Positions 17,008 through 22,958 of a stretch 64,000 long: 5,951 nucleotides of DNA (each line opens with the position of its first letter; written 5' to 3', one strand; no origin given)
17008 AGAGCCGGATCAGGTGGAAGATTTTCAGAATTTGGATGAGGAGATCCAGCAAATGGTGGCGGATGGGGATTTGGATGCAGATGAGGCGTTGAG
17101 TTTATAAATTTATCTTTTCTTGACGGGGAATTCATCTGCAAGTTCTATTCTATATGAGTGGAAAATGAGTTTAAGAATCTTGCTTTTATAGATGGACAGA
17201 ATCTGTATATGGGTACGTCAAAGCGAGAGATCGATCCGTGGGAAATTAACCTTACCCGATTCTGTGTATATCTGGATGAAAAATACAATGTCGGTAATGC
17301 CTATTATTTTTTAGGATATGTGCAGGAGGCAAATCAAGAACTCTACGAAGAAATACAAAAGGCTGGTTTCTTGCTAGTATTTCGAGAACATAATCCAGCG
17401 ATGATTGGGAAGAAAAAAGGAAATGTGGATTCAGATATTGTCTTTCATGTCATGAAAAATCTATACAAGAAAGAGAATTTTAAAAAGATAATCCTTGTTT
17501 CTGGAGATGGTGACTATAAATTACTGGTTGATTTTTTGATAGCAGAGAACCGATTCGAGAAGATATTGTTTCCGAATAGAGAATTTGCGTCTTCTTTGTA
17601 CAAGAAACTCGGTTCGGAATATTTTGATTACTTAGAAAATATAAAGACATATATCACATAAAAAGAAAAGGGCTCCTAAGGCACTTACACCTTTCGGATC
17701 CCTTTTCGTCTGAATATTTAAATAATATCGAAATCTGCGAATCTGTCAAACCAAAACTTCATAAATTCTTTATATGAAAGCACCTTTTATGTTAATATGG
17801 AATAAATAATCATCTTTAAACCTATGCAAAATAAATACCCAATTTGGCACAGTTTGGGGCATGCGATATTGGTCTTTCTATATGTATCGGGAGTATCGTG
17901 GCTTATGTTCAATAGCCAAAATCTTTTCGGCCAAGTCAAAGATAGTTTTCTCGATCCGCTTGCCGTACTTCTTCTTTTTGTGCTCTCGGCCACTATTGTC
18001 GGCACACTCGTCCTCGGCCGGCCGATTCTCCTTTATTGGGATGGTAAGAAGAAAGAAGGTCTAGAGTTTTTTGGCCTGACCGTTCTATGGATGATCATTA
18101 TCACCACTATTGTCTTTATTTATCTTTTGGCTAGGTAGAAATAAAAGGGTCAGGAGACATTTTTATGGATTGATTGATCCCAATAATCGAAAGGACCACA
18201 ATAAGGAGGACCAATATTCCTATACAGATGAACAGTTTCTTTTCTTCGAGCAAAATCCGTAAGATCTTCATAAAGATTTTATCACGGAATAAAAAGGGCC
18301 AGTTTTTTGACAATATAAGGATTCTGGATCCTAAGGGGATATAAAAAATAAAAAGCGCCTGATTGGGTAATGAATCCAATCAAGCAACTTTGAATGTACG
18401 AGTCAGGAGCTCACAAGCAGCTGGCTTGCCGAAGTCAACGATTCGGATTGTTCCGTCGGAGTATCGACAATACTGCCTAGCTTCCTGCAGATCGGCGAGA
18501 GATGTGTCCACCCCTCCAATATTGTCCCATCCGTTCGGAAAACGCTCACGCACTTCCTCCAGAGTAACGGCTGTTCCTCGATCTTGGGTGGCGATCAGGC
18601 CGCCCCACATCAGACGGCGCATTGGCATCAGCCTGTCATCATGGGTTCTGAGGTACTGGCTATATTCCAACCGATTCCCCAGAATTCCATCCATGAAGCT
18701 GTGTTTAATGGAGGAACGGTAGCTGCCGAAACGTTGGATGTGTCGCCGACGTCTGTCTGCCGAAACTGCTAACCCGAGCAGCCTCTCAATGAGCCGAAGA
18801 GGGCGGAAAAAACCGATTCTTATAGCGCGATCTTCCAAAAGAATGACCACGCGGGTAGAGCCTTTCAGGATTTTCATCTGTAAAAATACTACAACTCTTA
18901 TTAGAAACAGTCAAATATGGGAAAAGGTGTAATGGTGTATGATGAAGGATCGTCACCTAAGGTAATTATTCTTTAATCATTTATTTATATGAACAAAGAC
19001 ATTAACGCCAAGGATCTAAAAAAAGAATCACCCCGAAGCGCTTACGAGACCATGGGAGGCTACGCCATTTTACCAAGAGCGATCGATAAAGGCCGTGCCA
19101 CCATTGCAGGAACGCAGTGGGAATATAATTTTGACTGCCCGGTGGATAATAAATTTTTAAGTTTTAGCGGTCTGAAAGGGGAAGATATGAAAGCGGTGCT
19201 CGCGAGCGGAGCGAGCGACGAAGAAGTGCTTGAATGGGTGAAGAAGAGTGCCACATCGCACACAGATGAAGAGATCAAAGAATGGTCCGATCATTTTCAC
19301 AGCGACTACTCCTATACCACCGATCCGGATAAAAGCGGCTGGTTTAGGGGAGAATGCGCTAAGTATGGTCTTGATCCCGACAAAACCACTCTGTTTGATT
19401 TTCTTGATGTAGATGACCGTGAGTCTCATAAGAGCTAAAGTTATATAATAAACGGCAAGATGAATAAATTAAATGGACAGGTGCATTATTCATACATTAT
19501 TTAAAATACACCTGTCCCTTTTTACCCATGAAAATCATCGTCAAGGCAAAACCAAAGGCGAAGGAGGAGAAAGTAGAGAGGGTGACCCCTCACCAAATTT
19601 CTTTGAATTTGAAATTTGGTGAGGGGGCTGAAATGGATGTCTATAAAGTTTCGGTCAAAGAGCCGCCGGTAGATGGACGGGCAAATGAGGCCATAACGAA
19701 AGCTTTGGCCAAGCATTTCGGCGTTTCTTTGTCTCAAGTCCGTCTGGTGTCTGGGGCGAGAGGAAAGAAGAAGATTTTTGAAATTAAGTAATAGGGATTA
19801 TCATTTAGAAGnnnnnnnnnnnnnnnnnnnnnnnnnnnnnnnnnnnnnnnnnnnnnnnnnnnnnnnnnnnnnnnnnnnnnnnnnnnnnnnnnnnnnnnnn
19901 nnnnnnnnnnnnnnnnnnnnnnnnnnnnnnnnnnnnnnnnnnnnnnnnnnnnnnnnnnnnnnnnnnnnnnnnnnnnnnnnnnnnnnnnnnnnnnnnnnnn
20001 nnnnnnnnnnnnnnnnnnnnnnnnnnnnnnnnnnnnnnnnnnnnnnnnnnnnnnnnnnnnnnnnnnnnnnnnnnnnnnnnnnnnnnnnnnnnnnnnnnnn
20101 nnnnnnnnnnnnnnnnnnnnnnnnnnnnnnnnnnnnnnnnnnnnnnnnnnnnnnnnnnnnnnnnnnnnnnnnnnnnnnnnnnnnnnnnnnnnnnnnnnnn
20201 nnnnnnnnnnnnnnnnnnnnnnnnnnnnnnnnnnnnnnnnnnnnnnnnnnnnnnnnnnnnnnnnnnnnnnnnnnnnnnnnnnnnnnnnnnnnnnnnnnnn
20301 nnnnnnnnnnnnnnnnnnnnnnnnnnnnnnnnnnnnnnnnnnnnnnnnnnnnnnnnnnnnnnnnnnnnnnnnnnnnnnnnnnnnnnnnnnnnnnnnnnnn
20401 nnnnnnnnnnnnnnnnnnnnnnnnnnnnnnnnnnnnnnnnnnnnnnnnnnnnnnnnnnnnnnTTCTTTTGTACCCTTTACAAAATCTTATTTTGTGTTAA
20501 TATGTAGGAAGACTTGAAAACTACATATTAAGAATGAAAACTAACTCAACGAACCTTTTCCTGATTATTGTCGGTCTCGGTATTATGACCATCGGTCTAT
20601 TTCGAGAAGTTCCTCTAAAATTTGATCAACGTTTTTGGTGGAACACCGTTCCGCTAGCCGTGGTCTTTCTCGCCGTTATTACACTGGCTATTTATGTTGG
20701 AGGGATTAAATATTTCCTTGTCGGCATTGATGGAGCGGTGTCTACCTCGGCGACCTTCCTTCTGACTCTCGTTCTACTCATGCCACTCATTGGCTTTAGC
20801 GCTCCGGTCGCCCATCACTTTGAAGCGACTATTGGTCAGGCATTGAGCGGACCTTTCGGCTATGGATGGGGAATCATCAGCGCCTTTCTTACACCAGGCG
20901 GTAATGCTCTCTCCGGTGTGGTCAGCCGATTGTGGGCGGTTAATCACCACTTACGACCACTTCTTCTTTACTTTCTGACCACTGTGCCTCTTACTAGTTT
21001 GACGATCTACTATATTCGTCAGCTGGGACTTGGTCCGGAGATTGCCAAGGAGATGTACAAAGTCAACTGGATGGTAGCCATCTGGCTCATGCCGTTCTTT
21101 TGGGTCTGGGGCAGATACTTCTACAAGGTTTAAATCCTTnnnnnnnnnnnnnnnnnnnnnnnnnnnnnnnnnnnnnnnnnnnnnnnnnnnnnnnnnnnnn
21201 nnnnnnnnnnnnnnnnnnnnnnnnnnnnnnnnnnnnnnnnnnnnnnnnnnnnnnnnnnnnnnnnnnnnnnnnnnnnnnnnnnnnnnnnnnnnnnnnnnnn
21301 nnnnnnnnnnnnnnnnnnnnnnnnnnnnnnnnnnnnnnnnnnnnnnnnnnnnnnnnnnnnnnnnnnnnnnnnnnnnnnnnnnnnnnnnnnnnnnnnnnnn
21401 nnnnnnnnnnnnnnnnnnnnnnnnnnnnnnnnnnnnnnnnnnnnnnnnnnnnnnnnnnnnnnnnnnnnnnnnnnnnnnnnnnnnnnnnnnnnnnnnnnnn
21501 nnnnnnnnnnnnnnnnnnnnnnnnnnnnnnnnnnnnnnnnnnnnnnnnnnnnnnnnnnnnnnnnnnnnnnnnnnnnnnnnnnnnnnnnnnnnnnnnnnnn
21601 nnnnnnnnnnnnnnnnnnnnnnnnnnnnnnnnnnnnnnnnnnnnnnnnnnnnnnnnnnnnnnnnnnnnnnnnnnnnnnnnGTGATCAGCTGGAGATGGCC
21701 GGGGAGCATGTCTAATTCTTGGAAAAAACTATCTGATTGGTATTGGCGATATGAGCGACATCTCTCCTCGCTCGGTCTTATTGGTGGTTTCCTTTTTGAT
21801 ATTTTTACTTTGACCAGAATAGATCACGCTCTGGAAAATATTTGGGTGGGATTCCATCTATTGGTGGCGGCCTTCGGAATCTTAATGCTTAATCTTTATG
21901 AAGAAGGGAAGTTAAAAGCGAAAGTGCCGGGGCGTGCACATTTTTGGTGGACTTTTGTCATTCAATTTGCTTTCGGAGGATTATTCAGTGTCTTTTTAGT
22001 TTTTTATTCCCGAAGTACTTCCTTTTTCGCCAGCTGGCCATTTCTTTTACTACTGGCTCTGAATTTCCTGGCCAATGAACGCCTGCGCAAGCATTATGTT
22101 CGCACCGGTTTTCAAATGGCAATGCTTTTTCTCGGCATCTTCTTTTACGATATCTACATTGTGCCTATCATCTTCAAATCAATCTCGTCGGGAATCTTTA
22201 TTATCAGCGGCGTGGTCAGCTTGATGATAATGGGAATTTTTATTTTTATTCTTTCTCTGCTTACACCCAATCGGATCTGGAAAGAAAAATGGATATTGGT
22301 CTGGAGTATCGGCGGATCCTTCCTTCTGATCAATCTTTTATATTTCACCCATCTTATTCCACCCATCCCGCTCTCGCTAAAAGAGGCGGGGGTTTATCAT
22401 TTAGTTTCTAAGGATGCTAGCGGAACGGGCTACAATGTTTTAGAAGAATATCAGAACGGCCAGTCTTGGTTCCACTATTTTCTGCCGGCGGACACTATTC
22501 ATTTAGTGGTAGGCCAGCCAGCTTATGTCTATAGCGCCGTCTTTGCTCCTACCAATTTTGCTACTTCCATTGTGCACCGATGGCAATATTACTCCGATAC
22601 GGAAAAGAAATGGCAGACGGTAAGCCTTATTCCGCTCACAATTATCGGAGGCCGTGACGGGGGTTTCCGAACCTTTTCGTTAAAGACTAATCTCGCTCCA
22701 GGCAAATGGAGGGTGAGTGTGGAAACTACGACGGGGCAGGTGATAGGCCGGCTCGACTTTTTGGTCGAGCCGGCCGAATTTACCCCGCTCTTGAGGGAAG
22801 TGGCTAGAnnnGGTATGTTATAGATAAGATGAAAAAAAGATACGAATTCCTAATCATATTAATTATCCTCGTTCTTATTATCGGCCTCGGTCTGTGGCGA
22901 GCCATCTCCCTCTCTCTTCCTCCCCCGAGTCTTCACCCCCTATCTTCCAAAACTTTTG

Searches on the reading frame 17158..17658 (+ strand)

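Call 57: search_protein_families(library=pfam, proteins=[window:17158-17658:+], max_evalue=0.0001)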
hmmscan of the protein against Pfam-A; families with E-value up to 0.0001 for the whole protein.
window:17158-17658:+ (167 aa): 1 family
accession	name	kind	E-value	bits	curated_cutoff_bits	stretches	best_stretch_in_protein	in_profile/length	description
PF01936.24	NYN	-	2e-13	51.5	24.2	1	10-147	5-134/145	NYN domain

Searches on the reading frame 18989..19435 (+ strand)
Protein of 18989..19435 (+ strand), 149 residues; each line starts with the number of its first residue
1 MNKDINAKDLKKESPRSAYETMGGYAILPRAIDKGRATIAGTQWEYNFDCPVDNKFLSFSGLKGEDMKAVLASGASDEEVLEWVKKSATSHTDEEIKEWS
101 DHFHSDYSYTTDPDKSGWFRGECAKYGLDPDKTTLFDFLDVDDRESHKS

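Call 57: search_protein_families(library=pfam, proteins=[window:18989-19435:+], max_evalue=0.0001)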
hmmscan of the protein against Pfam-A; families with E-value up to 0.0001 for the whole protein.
window:18989-19435:+ (149 aa): 1 family
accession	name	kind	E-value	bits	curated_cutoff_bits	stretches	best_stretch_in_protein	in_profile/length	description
PF16798.10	DUF5069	-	5.2e-36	124.2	27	1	13-144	2-132/133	Domain of unknown function (DUF5069)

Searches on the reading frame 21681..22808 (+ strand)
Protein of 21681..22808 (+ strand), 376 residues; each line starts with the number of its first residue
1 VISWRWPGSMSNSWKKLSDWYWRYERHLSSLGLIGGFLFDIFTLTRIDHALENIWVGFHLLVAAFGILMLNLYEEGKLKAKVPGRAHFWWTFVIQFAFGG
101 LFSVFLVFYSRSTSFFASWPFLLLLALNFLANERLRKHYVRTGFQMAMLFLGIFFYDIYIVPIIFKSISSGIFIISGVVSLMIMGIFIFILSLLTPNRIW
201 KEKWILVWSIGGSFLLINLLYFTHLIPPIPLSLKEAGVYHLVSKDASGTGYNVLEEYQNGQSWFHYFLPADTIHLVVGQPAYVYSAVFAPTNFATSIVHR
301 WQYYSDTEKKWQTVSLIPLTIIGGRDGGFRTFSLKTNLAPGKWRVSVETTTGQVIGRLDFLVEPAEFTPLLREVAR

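Call 57: search_protein_families(library=pfam, proteins=[window:21681-22808:+], max_evalue=0.0001)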
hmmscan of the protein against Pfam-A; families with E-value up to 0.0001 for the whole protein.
window:21681-22808:+ (376 aa): 1 family
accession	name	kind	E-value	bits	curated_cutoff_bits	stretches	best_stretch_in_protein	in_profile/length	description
PF11141.13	DUF2914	-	1.2e-15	57.4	23.6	1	295-361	2-61/62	Protein of unknown function (DUF2914)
